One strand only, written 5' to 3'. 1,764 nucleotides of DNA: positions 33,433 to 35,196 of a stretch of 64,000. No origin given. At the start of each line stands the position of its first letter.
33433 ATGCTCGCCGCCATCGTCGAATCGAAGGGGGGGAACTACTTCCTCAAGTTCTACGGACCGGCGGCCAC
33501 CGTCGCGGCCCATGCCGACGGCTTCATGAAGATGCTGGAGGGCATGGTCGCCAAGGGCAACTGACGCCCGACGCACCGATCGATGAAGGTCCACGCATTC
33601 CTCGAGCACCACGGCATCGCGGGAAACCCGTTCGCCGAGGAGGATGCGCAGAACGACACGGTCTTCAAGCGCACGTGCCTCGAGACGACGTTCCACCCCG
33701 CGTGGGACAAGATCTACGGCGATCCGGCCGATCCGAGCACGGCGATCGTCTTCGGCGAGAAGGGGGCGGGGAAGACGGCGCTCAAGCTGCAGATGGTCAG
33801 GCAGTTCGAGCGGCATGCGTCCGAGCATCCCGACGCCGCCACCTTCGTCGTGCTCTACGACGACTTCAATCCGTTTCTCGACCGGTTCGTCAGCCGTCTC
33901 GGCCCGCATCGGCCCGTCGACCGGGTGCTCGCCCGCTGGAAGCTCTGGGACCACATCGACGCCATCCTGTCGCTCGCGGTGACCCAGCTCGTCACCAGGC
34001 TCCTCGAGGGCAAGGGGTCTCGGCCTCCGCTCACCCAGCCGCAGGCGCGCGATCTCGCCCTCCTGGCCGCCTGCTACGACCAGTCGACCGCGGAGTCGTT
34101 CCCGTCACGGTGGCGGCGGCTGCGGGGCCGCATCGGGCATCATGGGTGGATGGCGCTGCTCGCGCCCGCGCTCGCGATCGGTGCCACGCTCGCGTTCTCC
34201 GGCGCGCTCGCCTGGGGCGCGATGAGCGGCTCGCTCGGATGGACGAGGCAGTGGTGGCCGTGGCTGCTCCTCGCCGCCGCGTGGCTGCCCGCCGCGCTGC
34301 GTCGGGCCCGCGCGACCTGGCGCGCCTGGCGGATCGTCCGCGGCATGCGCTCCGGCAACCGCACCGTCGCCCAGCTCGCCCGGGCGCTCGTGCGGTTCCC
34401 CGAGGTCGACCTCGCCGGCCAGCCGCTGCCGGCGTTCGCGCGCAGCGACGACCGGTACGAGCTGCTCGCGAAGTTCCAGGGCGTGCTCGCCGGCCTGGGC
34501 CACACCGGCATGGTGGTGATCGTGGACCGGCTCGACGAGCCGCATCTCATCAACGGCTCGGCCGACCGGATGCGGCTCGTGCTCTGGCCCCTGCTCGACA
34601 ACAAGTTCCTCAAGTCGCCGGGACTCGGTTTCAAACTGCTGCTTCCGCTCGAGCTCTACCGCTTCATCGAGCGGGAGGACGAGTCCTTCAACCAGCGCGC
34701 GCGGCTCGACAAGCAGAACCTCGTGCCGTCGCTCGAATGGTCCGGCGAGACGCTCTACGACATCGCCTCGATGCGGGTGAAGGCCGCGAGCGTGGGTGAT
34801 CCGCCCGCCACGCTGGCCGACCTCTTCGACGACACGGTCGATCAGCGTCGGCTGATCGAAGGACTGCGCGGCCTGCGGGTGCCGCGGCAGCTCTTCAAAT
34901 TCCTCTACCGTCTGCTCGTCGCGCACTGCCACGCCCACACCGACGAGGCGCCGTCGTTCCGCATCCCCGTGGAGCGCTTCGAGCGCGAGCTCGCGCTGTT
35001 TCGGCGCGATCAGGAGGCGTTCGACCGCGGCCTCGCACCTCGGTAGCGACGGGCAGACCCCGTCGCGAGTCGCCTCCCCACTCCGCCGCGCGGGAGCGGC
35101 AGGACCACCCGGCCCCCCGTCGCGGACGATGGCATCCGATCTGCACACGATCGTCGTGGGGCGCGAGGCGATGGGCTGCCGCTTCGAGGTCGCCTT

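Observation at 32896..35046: P-loop NTPase with a two-helix membrane hairpin inside the NTPase region (KAP-like topology), tightly linked to a secreted protein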

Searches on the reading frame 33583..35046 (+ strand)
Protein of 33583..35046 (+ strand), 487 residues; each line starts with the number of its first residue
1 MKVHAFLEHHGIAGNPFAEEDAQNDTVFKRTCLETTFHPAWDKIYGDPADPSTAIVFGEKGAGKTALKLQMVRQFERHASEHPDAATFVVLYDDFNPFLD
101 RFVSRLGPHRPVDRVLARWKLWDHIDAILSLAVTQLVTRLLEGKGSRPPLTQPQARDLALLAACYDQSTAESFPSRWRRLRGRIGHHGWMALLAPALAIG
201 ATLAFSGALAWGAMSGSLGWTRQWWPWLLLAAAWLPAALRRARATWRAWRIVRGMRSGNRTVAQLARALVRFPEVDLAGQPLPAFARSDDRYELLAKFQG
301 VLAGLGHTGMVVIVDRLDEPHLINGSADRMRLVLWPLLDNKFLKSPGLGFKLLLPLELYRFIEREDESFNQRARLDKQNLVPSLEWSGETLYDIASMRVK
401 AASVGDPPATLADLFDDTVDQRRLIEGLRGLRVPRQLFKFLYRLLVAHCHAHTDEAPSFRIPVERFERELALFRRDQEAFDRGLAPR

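Call 3: search_protein_families(library=pfam, proteins=[window:33583-35046:+], max_evalue=1)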
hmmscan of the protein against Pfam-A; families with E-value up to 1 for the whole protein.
window:33583-35046:+ (487 aa): 3 families
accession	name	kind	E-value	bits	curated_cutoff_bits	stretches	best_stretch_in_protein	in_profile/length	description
PF13191.12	AAA_16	-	0.00036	21.5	32.6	1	51-124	24-86/167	AAA ATPase domain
PF13401.12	AAA_22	-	0.011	16.5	27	1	54-90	8-40/130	AAA domain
PF07332.16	Phage_holin_3_6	-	0.74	10.3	28.4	0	183-266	32-109/116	Putative Actinobacterial Holin-X, holin superfamily III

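Call 4: search_protein_families(library=ncbifam, proteins=[window:33583-35046:+], max_evalue=1)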
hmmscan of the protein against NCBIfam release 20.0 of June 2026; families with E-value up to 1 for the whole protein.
window:33583-35046:+ (487 aa): 3 families
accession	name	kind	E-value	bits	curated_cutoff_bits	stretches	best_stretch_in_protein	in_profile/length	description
NF053860.1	DS41_1_antiphage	equivalog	8.8e-24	84.3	370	2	286-451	194-352/448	anti-phage protein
NF047389.1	ATPase_Sll1717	subfamily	3.7e-12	46.1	75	2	289-445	166-328/454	P-loop ATPase, Sll1717 family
TIGR02928.1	TIGR02928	subfamily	0.12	11.2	181.3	1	49-83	38-72/366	orc1/cdc6 family replication initiation protein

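Call 5: search_protein_families(library=padloc, proteins=[window:33583-35046:+], max_evalue=1)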
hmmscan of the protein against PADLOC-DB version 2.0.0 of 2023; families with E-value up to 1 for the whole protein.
window:33583-35046:+ (487 aa): 2 families
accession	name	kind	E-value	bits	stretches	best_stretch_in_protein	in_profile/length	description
PDLC04140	mad8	-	0.012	13.2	1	37-81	13-57/314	mads_8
PDLC02476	BrxC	-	0.013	11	1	257-295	419-457/1180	BrxC-PglY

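Call 6: search_solved_structures(query=window:33583-35046:+, max_evalue=10, show_alignments=2)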
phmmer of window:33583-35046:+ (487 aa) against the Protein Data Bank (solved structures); distinct sequences matched with E-value up to 10: 1.
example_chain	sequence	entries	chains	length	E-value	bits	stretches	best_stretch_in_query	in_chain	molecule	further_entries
7ogt_A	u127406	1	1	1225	1.5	10.6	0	413-482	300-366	Structural maintenance of chromosomes protein 1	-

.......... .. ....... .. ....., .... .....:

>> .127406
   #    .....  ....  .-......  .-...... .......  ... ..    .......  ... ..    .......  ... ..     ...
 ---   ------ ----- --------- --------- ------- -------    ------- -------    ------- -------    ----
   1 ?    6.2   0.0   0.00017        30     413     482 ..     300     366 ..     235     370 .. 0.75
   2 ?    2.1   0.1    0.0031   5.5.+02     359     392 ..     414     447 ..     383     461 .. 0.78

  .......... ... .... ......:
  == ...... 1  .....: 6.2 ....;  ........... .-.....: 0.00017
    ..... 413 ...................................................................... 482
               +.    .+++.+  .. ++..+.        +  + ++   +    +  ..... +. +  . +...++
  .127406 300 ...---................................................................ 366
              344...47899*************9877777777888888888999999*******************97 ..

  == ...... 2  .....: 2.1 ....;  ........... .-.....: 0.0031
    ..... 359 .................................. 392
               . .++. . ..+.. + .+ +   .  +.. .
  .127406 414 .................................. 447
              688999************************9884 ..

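Call 7: find_homologous_proteins(query=window:33583-35046:+)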
Query window:33583-35046:+ (487 aa): 3286 proteins with E <= 0.001 among 8000 candidates; the best 120 are listed.
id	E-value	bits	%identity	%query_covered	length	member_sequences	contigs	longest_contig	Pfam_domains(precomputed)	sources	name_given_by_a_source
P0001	0.0e+0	1102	99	100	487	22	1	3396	-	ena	-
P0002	0.0e+0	1014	90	100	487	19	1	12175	-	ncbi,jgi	jgi:hypothetical protein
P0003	2.2e-288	975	88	100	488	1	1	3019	-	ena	-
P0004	7.3e-288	973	87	100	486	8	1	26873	-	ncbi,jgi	jgi:hypothetical protein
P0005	1.1e-281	953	86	100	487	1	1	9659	-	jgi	-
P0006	1.4e-272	923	81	100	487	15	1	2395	-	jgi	jgi:hypothetical protein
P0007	3.7e-272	921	82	100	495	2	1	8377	-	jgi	jgi:hypothetical protein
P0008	9.9e-272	920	81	100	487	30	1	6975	-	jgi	-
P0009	6.5e-270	914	82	100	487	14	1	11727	-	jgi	-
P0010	2.4e-268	909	81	100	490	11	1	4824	-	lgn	-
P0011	4.4e-267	905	81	100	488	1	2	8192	-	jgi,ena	-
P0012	1.6e-266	903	80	100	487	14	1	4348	-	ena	-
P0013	4.2e-265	898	80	100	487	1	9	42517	-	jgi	jgi:hypothetical protein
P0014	1.7e-264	896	82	100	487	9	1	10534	-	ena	-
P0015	2.3e-264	896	80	100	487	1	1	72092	-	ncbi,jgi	jgi:hypothetical protein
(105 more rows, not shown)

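Call 9: find_related_loci(query=window:33583-35046:+, collection=genome_contigs, flank=6000)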
Query window:33583-35046:+ (487 aa) in genome_contigs; peptide patterns used: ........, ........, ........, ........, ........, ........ (x = any residue, [..] = any of these).
346 stretches matched a pattern; 313 encode a relative of the query (tblastn E <= 1e-3); the best 80 are kept; 80 distinct loci.
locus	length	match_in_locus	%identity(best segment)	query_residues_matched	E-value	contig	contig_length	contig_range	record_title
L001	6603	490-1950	98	1-487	0e+0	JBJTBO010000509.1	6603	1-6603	MAG: Planctomycetaceae bacterium isolate samp_4332_metabat2_13 samp_4332_2220719, whole genome shotgun sequence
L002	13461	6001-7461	82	1-487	0e+0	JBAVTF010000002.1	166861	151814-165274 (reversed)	MAG: Pirellulales bacterium isolate MFD03852_ilm_asm_bin10 k127_168221, whole genome shotgun sequence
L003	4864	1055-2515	81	1-487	0e+0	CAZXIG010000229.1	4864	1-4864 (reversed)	MAG TPA_asm: uncultured Candidatus Kuenenia sp. isolate binchicken_co393_25 genome assembly, contig: NODE_14742_length_4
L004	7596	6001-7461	82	1-487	0e+0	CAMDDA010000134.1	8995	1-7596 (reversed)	MAG: Candidatus Kuenenia stuttgartiensis isolate MiE-22jul19-122 genome assembly, contig: MiE-22jul19-C7482, whole genom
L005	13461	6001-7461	82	1-487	0e+0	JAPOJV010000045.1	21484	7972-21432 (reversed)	MAG: bacterium isolate bin72 k141_3678030_length_21484_cov_16.5444, whole genome shotgun sequence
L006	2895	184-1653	83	1-487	0e+0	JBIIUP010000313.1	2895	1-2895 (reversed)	MAG: Pirellulales bacterium isolate ME2004-09-02_3300034061_group2_bin12 Rohwer_bin1689_scaffold_68366_c1, whole genome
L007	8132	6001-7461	80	1-487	0e+0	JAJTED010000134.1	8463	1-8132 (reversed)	MAG: Planctomycetaceae bacterium isolate 49628_E33.1 Sample_49628_scaffold_10186, whole genome shotgun sequence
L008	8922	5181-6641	79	1-487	0e+0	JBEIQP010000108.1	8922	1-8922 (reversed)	MAG: Planctomycetaceae bacterium isolate Sample-107-S7-bin-164 Sample_107_S7-bin_164-k141_2240686, whole genome shotgun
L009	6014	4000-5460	80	1-487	0e+0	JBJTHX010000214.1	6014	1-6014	MAG: Planctomycetia bacterium isolate samp_4313_semibin_17 samp_4313_912663, whole genome shotgun sequence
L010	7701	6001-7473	77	1-487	0e+0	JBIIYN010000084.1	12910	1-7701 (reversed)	MAG: Pirellulales bacterium isolate ME2005-09-19_3300034101_group2_bin96 Rohwer_bin1735_scaffold_4095_c1, whole genome s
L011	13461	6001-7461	79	1-487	0e+0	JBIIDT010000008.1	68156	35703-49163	MAG: Pirellulales bacterium isolate ME2000-08-17pf_3300042335_group1_bin31 Rohwer_bin1686_scaffold_118_c1, whole genome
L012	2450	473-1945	77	1-487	0e+0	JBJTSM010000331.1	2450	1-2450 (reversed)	MAG: Planctomycetia bacterium isolate samp_4447_metabat2_46 samp_4447_512227, whole genome shotgun sequence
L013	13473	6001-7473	76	1-487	0e+0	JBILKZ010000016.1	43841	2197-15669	MAG: Pirellulales bacterium isolate ME2017-07-18_3300034272_group7_bin91 Rohwer_bin1743_scaffold_166_c1, whole genome sh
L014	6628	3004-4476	77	1-487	0e+0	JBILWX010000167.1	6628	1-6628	MAG: Pirellulales bacterium isolate ME2018-09-29_3300049629_group8_bin164 Rohwer_bin1746_scaffold_11142_c1, whole genome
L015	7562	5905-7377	76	1-487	0e+0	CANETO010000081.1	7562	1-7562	MAG: Planctomycetaceae bacterium isolate CE-Jul18-89 genome assembly, contig: CE-Jul18-C12004, whole genome shotgun sequ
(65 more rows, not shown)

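Call 16: search_protein_representatives(protein=window:33583-35046:+)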
Query: 487 residues. Proteins with E-value up to 0.001 (for the whole library): 806; up to 1e-10: 491; up to 1e-30: 213. The best 150 are listed.
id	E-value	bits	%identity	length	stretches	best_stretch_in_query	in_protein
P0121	1.1e-154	532.2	54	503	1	1-484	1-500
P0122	1.8e-131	455.6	47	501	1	5-476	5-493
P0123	1.1e-122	426.7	46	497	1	1-485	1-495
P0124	3.8e-121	421.6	45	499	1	1-482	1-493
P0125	5.9e-120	417.7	46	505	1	1-484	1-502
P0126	5.2e-111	388.2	44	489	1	1-484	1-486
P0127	1.7e-110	386.4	47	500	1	1-478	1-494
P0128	3.9e-108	378.7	44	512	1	3-485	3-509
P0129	7.6e-106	371.1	45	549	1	1-482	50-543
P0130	1.6e-105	370.1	41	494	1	1-470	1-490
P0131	6.3e-101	354.9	48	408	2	1-294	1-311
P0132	4.6e-100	352.0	46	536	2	1-408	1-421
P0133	5.3e-97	341.9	41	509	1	1-483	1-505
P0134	7.0e-95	335.0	43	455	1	56-479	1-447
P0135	4.7e-93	328.9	50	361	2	194-484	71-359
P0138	1.3e-89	317.6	44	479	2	216-482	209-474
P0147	2.7e-82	293.5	38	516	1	2-486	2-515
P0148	2.9e-82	293.3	37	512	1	1-480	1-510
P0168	6.3e-71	255.9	34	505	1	1-486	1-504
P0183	5.3e-66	239.7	39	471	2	1-222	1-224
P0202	2.8e-59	217.5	35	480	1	3-476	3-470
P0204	1.1e-58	215.5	38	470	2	1-217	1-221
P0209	4.4e-58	213.6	36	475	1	5-466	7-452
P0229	4.4e-50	187.2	35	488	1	1-450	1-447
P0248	9.3e-47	176.2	36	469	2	229-454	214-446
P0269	1.4e-40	155.8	36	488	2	1-183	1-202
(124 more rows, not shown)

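Call 24: search_protein_families(library=pfam, alignment_id=A2, max_evalue=0.01)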
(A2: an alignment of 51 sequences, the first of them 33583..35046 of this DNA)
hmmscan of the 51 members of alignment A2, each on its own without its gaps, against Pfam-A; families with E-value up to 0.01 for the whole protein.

A. member 1, window:33583-35046:+ (487 aa): 1 family
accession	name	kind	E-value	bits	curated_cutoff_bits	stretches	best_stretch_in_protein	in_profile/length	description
PF13191.12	AAA_16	-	0.00036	21.5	32.6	0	51-124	24-86/167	AAA ATPase domain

B. families by the number of members that match (of 51 scanned): 13 families
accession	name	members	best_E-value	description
PF13191.12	AAA_16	27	5.5e-06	AAA ATPase domain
PF13401.12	AAA_22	7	5.8e-05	AAA domain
PF01637.24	ATPase_2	3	0.00032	ATPase domain predominantly from Archaea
PF05729.18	NACHT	2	0.00049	NACHT domain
PF13481.12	AAA_25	1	0.00012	AAA domain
PF10134.15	RPA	1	0.00021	Replication initiator protein A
PF25201.1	nSTAND6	1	0.00071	Novel STAND NTPase 6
PF12409.13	P5-ATPase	1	0.0013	P5-type ATPase cation transporter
PF20703.3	nSTAND1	1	0.0016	Novel STAND NTPase 1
PF24883.2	NPHP3_N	1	0.0021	Nephrocystin 3, N-terminal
PF03706.18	LPG_synthase_TM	1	0.0021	Lysylphosphatidylglycerol synthase TM region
PF24103.1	NT_N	1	0.0048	Neurotrophin 1 N-terminal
PF10923.14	BrxC_BrxD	1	0.0079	BREX system ATP-binding protein BrxC/D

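Call 25: search_solved_structures(query=A2, max_evalue=10, show_alignments=3)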
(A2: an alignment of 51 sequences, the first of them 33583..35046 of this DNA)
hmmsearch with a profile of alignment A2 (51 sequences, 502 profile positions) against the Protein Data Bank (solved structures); distinct sequences matched with E-value up to 10: 9.
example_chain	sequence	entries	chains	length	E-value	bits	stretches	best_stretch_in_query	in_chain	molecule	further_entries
2hxi_A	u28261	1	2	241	0.13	14.3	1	49-80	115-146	Putative transcriptional regulator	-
8fcu_Q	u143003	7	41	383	0.29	13.2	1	46-80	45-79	TnsC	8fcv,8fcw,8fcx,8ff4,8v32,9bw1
9g0f_A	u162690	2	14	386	0.29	13.2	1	46-80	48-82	AAA+ ATPase domain-containing protein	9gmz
4qqg_A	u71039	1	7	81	0.38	12.8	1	83-109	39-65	Histone acetyltransferase KAT5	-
2eko_A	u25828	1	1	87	0.67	12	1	83-109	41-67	Histone acetyltransferase HTATIP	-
7r0w_I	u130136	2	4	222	1.8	10.6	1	171-279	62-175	Cytochrome b6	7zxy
2zt9_A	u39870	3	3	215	2.4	10.2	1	171-250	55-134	Cytochrome b6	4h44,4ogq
4av3_A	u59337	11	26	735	4.1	9.4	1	180-266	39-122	K(+)-STIMULATED PYROPHOSPHATE-ENERGIZED SODIUM PUMP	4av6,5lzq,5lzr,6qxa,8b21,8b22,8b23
7yzi_A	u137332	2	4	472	5.4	9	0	205-282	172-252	Adenylate cyclase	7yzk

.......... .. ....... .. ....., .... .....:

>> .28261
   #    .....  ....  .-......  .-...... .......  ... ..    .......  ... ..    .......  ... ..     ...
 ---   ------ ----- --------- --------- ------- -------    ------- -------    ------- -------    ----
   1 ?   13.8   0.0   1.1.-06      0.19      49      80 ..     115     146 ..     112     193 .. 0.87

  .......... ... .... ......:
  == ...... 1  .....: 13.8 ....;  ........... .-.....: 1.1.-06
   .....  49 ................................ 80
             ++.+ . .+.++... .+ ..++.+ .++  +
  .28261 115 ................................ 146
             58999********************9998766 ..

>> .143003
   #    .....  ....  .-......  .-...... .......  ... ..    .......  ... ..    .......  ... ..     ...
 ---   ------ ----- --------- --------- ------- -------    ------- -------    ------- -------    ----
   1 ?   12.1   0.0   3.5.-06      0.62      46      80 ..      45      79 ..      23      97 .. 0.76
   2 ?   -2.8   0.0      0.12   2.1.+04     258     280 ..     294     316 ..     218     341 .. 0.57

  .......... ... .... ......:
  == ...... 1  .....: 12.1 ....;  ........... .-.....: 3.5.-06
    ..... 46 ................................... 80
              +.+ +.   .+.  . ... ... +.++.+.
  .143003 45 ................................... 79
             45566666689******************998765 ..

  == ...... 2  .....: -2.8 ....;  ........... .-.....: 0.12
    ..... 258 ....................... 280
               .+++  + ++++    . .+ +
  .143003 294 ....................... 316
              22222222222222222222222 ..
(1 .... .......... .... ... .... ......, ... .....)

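Call 26: predict_structure(alignment_id=A1)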
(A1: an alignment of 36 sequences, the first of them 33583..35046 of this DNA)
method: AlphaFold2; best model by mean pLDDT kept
length: 487 residues; sequences in the alignment: 36
mean_pLDDT: 61.0   pTM: 0.56
mean pLDDT of the five models: 61.0, 58.9, 51.6, 49.7, 45.9
residues with pLDDT >= 90: 4; 70-90: 151; 50-70: 206; < 50: 126
segments of 3 or more residues with pLDDT < 50: 1-67, 94-105, 273-285, 317-326, 384-390, 451-458, 483-487
pLDDT, mean of each block of 10 residues (from residue 1): 41 34 32 29 31 30 45 65 77 51 48 62 76 86 72 82 75 75 71 76 89 87 86 82 69 59 58 46 50 81 85 56 46 65 54 61 63 57 43 57 58 68 61 57 60 48 72 63 43
secondary structure, 60 per line:
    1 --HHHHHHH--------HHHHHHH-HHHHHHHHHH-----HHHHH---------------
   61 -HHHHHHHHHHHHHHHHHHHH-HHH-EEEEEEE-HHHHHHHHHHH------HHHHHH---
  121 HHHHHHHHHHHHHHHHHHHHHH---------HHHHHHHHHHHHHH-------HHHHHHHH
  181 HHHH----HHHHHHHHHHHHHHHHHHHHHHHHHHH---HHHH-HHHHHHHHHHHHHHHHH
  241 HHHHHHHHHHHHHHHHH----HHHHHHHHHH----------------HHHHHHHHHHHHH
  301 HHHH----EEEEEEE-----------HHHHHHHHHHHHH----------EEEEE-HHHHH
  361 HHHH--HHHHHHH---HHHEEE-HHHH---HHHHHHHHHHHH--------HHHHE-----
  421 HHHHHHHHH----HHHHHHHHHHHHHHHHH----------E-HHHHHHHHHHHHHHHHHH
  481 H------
elements in order: H3-9 H18-24 H26-35 H41-45 H62-81 E87-93 H95-105 H112-117 H121-142 H152-165 H173-184 H189-215 H219-222 H224-257 H262-271 H288-304 E309-315 H327-339 E350-354 H356-364 H367-373 E380-382 H384-387 H391-402 H411-414 H421-429 H434-450 H463-481

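Call 34: find_encoding_contigs(protein=P0168, flank=6000, max_places=3)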
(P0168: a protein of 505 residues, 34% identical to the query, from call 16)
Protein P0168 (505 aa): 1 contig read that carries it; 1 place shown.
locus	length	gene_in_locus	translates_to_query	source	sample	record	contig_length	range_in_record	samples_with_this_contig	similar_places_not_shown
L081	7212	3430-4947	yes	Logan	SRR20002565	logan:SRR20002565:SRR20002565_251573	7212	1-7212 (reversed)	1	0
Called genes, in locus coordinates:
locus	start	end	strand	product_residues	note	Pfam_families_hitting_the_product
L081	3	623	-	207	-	?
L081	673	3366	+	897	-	PF03176:MMPL, PF02460:Patched (faint), PF12349:Sterol-sensing (weak), PF03176:MMPL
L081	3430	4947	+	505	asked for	-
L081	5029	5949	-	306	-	PF01972:SDH_protease, PF25145:NfeD1b_N (weak)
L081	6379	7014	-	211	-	PF00578:AhpC-TSA, PF08534:Redoxin, PF10417:1-cysPrx_C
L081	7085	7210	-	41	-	?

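Call 35: find_encoding_contigs(protein=P0121, flank=6000, max_places=2)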
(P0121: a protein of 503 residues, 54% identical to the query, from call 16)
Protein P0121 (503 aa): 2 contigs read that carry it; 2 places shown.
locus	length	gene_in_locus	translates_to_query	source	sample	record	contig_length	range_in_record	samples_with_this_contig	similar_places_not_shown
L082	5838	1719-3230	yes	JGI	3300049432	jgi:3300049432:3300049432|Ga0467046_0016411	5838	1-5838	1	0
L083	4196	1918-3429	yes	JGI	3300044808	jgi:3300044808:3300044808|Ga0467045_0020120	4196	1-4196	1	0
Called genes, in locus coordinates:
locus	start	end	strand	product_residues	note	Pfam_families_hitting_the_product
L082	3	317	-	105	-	?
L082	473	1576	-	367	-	PF02746:MR_MLE_N, PF13378:MR_MLE_C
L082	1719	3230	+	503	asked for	-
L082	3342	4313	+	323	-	PF00389:2-Hacid_dh (faint), PF02826:2-Hacid_dh_C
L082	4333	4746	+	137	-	PF04241:DUF423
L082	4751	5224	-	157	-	PF02561:FliS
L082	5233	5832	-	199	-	PF07195:FliD_C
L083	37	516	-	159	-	-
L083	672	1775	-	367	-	PF02746:MR_MLE_N, PF13378:MR_MLE_C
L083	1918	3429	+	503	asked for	-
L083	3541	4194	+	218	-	?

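Call 36: find_encoding_contigs(protein=P0130, flank=6000, max_places=2)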
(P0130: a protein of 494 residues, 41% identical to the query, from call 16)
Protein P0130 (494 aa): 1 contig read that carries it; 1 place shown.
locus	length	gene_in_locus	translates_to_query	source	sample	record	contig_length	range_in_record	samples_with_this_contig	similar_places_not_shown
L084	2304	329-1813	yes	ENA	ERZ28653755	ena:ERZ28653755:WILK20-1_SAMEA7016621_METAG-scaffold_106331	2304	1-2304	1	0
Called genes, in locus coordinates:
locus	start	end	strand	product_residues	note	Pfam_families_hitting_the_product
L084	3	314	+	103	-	?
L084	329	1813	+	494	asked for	-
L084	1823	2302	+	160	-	?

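Call 37: find_encoding_contigs(protein=P0148, flank=6000, max_places=2)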
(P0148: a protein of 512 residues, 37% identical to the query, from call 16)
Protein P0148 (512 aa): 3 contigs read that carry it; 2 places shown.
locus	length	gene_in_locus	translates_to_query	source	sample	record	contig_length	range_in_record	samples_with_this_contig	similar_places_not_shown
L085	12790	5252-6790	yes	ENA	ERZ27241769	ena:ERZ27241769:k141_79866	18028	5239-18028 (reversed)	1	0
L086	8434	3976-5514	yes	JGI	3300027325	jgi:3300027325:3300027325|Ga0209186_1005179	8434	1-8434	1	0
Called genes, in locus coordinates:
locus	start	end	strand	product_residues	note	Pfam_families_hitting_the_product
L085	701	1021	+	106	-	-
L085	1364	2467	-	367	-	PF04381:RdgC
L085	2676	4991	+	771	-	PF07719:TPR_2 (faint), PF13181:TPR_8 (faint), PF00578:AhpC-TSA, PF08534:Redoxin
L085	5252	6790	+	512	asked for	-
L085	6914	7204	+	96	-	PF04845:PurA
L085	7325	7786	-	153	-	-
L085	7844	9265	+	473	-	-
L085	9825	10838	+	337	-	-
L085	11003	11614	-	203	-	-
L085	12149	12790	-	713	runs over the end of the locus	PF08206:OB_RNB, PF17876:CSD2, PF00773:RNB, PF00575:S1 (weak)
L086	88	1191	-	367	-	PF04381:RdgC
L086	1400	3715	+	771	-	PF07719:TPR_2 (faint), PF13181:TPR_8 (faint), PF00578:AhpC-TSA, PF08534:Redoxin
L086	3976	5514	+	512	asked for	-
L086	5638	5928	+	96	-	PF04845:PurA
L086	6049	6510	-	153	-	-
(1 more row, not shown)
